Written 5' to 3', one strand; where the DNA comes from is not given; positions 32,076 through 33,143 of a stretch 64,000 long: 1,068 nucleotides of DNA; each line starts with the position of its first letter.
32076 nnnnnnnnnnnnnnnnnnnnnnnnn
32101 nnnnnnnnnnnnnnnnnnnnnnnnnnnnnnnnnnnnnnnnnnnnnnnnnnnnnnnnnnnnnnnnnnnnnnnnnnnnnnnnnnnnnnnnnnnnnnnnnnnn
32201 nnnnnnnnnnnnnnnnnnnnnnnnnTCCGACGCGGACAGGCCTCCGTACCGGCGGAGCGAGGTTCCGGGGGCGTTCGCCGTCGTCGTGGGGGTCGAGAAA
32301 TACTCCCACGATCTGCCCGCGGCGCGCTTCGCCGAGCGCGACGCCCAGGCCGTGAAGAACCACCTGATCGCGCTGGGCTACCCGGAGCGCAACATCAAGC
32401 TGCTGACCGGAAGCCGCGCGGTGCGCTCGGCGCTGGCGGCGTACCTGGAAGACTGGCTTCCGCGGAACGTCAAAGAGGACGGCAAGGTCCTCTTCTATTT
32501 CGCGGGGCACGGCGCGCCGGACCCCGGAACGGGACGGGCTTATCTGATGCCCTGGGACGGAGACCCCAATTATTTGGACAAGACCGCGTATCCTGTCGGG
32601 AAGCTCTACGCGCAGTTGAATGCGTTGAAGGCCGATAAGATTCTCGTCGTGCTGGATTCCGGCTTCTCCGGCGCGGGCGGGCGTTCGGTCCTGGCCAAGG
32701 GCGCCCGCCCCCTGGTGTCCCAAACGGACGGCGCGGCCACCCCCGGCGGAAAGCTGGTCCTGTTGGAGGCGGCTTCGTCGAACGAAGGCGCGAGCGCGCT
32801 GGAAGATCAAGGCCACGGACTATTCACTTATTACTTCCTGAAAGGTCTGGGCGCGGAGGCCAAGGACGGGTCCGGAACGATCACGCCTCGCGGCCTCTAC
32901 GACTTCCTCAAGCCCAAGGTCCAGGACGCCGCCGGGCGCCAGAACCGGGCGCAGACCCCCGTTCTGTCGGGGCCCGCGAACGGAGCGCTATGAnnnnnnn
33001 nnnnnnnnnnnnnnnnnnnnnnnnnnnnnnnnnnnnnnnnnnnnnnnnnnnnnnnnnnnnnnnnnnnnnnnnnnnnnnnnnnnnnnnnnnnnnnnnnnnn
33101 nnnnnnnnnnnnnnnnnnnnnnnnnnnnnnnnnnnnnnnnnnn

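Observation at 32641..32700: Paralog B carries a single-nucleotide Cys-to-Gly change in the catalytic motif (DSCFSG to DSGFSG): probable pseudo-caspase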

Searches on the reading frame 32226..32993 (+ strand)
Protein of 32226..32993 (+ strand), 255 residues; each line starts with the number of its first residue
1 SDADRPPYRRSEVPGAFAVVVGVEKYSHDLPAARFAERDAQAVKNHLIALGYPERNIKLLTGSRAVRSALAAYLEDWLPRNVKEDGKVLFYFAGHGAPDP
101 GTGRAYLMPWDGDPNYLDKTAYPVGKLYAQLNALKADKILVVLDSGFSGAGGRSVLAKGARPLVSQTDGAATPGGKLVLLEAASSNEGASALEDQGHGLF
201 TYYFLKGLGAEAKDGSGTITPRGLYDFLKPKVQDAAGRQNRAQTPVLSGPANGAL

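Call 21: search_solved_structures(query=window:32226-32993:+, max_evalue=0.01, show_alignments=2)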
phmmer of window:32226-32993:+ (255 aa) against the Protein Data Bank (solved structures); distinct sequences matched with E-value up to 0.01: 0.
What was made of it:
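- Tried and rejected: phmmer of B's caspase domain against the PDB found nothing (call 21).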

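Call 67: search_protein_representatives(protein=window:32226-32993:+)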
Query: 255 residues. Proteins with E-value up to 0.001 (for the whole library): 29241; up to 1e-10: 11104; up to 1e-30: 1540. The best 150 are listed.
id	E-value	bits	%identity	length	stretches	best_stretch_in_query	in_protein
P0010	7.8e-115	399.2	71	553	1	1-253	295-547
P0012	1.9e-112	391.5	69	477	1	1-254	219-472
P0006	1.8e-111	388.2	69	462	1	1-255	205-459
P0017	1.9e-110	384.8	68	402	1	2-251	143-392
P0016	2.1e-110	384.7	69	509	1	1-251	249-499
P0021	7.4e-110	382.9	69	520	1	1-251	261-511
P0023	2.1e-108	378.2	69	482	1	1-252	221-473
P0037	8.9e-108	376.1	66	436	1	1-254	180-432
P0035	9.7e-108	376.0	67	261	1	1-254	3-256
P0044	1.1e-106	372.5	65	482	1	1-254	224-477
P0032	1.3e-106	372.3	68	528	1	2-251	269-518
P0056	5.1e-103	360.5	66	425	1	1-254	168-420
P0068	9.0e-102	356.4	64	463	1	1-252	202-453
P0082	8.8e-100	349.9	63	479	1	3-254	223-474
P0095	2.2e-97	342.1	63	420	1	1-251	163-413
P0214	2.3e-87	309.3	59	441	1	1-248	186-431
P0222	4.5e-86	305.0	62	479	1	1-252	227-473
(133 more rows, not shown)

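Call 70: find_encoding_contigs(protein=P0222, flank=6000, max_places=3)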
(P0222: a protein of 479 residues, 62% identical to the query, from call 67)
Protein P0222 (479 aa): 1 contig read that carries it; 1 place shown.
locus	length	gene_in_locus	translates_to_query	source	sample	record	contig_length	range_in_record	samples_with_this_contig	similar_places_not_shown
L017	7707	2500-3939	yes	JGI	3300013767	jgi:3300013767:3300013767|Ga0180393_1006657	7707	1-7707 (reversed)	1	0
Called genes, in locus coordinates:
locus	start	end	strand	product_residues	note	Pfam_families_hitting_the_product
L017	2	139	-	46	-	?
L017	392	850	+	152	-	PF10604:Polyketide_cyc2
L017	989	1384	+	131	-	-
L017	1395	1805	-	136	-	-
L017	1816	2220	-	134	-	PF02810:SEC-C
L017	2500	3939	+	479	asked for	PF00656:Peptidase_C14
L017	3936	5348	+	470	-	PF00656:Peptidase_C14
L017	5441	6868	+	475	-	PF00909:Ammonium_transp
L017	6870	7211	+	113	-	PF00543:P-II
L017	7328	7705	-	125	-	?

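Call 73: find_encoding_contigs(protein=P0214, flank=6000, max_places=3)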
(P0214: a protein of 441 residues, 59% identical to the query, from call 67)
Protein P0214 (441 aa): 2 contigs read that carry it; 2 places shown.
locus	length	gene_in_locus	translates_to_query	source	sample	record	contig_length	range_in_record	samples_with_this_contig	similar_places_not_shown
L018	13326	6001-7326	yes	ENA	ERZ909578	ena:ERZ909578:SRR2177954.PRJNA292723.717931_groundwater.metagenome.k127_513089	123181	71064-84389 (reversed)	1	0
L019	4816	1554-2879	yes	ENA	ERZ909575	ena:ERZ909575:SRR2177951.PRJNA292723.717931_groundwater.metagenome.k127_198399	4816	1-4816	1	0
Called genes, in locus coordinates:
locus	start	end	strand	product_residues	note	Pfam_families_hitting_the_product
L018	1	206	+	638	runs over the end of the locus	PF00890:FAD_binding_2, PF01266:DAO (faint), PF02910:Succ_DH_flav_C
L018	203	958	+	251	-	PF13085:Fer2_3, PF13187:Fer4_9 (faint), PF13237:Fer4_10 (weak), PF12838:Fer4_7 (weak), PF13183:Fer4_8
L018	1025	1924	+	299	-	PF25087:GMPPB_C (faint), PF00132:Hexapep (faint)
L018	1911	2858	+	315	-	-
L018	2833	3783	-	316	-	PF01370:Epimerase (weak), PF05368:NmrA, PF13460:NAD_binding_10 (weak)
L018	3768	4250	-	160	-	PF13340:DUF4096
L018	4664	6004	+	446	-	PF00656:Peptidase_C14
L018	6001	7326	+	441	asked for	PF00656:Peptidase_C14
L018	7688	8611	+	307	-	-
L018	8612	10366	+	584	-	PF00474:SSF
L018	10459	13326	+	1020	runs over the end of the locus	-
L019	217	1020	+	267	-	-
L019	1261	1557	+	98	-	-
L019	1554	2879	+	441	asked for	PF00656:Peptidase_C14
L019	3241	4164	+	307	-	-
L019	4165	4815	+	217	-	?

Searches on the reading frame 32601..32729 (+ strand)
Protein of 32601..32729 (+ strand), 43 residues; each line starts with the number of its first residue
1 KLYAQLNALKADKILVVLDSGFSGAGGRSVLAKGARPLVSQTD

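Call 30: find_homologous_proteins(query=A2, max_evalue=1)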
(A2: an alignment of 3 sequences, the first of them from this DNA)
Query A2 (3 sequences): no candidate shares three 5-residue words with the query. No homologue found.
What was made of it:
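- Tried and rejected: A short-motif profile search (A2) to enrich for Gly variants returned no candidates, so that search was wasted (call 30).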
